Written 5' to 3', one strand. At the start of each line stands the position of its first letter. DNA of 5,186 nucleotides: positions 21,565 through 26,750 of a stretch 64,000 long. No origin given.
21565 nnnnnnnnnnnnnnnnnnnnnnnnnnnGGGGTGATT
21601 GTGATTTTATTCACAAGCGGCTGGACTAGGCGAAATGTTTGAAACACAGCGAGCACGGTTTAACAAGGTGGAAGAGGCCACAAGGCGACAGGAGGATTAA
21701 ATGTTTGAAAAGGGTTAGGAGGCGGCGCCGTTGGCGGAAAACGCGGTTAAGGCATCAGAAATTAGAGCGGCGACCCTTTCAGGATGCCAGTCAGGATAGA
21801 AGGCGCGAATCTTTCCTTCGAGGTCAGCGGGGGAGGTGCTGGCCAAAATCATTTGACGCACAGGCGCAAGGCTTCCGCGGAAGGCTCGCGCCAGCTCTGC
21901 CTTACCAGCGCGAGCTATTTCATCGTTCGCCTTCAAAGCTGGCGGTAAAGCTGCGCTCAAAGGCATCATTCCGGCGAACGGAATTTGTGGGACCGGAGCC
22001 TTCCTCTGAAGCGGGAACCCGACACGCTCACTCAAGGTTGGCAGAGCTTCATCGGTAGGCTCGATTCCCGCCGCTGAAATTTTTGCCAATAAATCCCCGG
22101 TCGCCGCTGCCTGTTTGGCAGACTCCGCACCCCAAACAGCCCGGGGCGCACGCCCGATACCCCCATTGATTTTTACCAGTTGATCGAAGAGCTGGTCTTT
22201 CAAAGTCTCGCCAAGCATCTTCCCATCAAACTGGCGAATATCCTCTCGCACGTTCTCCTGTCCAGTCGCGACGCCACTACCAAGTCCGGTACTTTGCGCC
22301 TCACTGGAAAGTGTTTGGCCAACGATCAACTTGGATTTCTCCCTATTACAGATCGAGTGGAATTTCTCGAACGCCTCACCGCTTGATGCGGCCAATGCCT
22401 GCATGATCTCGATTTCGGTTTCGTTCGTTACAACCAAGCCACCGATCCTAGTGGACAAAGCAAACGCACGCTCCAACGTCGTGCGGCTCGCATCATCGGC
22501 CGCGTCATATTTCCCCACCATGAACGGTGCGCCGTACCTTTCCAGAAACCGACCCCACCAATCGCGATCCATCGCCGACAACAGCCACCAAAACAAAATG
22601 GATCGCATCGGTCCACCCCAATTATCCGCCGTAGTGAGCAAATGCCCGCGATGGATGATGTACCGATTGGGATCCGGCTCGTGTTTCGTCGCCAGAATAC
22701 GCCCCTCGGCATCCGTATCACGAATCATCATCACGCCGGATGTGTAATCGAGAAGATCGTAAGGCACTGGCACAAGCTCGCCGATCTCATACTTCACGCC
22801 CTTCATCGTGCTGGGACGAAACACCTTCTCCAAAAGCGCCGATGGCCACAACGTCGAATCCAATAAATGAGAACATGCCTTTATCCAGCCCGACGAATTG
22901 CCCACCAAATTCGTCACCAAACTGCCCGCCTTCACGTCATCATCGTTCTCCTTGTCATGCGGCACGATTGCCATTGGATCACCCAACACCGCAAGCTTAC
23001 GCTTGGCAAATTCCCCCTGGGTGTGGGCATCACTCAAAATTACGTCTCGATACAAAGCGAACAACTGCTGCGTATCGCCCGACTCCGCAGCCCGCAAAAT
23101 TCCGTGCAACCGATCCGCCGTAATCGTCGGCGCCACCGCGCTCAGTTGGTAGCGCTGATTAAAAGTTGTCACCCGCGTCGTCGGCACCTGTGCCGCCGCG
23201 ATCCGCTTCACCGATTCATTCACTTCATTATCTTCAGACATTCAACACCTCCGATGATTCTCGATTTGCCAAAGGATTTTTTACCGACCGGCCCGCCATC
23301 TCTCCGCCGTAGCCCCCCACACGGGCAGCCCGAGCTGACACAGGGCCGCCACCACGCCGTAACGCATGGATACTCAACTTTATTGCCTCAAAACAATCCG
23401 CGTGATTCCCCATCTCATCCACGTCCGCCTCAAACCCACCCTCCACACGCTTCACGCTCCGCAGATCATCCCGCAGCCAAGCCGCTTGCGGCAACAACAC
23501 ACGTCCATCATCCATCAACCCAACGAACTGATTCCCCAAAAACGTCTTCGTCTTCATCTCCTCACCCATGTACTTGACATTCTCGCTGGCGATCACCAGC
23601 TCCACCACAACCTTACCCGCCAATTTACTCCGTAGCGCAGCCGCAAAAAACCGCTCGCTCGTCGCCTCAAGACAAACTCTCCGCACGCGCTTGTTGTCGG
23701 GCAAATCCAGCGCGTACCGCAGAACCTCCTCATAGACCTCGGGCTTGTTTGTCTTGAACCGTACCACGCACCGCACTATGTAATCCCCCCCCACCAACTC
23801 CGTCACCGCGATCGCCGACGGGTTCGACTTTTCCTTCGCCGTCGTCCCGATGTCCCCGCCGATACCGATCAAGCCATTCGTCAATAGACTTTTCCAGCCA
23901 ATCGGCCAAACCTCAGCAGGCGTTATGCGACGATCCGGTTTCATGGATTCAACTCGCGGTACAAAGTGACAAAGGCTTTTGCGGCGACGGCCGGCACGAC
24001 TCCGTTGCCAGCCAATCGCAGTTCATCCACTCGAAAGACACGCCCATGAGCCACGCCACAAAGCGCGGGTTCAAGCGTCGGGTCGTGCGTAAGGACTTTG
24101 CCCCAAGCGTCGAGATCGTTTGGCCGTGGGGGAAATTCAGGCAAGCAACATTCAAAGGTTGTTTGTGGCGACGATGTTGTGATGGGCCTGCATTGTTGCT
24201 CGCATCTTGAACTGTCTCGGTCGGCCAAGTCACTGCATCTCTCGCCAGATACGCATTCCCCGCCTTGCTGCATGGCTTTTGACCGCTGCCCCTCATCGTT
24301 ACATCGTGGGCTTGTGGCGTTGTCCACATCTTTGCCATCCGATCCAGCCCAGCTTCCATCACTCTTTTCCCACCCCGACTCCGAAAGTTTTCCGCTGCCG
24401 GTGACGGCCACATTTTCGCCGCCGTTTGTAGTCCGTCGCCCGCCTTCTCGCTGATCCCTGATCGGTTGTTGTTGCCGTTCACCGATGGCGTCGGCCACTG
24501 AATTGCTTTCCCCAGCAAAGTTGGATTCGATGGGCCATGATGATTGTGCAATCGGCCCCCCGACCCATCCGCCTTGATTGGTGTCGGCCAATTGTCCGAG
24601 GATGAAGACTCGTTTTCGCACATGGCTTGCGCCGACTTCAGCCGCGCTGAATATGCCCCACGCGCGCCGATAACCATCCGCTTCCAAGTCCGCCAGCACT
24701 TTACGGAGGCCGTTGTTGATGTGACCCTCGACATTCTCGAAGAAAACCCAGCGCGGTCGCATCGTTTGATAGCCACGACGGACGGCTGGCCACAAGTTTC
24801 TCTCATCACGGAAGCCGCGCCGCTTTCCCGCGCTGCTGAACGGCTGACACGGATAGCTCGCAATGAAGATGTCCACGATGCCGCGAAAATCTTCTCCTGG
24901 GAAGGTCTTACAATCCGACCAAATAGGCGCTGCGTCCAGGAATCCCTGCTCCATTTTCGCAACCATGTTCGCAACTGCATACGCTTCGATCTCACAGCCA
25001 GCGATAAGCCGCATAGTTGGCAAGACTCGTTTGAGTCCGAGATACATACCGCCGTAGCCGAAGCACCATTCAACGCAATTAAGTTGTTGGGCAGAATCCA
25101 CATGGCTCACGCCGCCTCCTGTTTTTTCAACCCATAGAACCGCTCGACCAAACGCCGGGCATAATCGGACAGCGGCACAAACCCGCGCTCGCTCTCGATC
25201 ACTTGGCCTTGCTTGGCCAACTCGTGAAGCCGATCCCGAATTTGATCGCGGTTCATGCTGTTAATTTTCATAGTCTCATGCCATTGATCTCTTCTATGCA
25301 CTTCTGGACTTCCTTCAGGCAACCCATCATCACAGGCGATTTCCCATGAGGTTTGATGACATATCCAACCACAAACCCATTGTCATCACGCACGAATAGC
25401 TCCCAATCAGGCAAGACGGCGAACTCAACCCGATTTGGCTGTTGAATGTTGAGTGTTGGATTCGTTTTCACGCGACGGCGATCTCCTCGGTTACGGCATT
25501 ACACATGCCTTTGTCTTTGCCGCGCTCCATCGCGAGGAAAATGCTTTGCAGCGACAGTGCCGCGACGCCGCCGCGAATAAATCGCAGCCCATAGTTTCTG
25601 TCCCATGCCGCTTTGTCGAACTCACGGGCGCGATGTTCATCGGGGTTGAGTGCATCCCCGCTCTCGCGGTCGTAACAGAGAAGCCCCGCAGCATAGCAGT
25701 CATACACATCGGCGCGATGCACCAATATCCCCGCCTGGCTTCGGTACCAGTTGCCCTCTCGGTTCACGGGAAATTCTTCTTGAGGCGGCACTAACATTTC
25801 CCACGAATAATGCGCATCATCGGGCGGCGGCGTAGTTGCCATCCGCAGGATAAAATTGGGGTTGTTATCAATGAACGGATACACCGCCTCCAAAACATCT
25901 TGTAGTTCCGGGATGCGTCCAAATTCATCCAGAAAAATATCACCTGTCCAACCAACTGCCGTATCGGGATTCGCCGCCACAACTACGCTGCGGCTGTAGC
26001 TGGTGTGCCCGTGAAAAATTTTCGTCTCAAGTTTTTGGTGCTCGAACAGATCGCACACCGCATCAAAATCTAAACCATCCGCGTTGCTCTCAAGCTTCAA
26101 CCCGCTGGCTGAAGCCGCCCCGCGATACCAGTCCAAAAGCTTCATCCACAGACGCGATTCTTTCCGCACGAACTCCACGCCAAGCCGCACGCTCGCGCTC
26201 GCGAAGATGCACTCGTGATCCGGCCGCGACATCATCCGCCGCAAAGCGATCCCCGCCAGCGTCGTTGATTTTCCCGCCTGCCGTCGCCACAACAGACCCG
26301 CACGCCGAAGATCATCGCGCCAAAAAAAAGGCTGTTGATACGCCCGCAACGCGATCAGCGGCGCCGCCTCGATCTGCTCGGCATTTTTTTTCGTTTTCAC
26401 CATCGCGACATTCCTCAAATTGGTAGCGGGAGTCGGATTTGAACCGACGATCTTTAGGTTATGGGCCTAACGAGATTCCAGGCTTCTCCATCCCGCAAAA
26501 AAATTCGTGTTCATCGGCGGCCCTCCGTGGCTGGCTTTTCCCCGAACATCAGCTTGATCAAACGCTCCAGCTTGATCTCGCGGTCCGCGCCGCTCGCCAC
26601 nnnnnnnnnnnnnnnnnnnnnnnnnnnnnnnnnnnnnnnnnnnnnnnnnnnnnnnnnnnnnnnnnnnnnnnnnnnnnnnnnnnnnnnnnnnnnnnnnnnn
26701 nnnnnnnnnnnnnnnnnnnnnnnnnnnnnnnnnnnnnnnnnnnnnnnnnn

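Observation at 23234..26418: Large terminase subunit split into separate ATPase and nuclease ORFs by a 1.5-kb cassette encoding a C5-cytosine methyltransferase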

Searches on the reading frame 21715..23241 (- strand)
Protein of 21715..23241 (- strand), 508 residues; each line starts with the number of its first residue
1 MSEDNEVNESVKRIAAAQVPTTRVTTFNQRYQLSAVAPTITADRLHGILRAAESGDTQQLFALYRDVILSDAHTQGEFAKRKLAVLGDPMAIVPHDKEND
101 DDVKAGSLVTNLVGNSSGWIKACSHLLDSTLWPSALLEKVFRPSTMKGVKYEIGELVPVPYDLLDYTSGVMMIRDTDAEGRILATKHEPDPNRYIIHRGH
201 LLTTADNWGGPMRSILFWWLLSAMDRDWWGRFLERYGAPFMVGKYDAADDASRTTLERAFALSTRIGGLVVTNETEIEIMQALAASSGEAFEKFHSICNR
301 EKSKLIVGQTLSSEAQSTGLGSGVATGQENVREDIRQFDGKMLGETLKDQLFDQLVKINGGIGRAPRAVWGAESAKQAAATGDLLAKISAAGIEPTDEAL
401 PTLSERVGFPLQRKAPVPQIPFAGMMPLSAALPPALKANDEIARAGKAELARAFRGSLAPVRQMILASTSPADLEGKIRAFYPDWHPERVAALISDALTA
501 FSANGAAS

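Call 3: search_protein_families(library=pfam, proteins=[window:21715-23241:-], max_evalue=0.1)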
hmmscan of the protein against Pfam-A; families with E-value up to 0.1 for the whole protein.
window:21715-23241:- (508 aa): 1 family
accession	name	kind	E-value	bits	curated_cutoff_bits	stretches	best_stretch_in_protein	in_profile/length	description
PF06074.18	Portal_Mu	-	1.7e-61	208.8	23.9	1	62-399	2-329/336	Portal protein of Mu bacteriophage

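Call 4: search_protein_families(library=phrogs, proteins=[window:21715-23241:-], max_evalue=0.01)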
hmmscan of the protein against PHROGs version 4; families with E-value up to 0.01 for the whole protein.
window:21715-23241:- (508 aa): 4 families
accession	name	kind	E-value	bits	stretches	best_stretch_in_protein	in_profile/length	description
phrog_113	-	head and packaging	3.3e-61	208.7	1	18-505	31-511/1272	portal protein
phrog_35074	-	unknown function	1.5e-18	67.1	1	47-352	32-309/890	-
phrog_10231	-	unknown function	2.4e-18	67.5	1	274-410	5-134/256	-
phrog_25139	-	unknown function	4.9e-05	24.5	1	194-290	6-102/108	-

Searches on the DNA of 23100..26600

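Call 66: search_rna_families(source=window, start=23100, end=26600, threshold=evalue, max_evalue=1)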
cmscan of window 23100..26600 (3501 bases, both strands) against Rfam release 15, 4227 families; matches with E-value up to 1: 2.
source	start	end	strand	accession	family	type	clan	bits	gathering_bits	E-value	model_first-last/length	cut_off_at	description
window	26424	26497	-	RF00005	tRNA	Gene; tRNA;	CL00001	54.1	29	4.1e-10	1-71/71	no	tRNA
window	25495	25574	-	RF00625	P11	Gene;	-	19.7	70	0.25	1-139/139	no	Pseudomonas sRNA P11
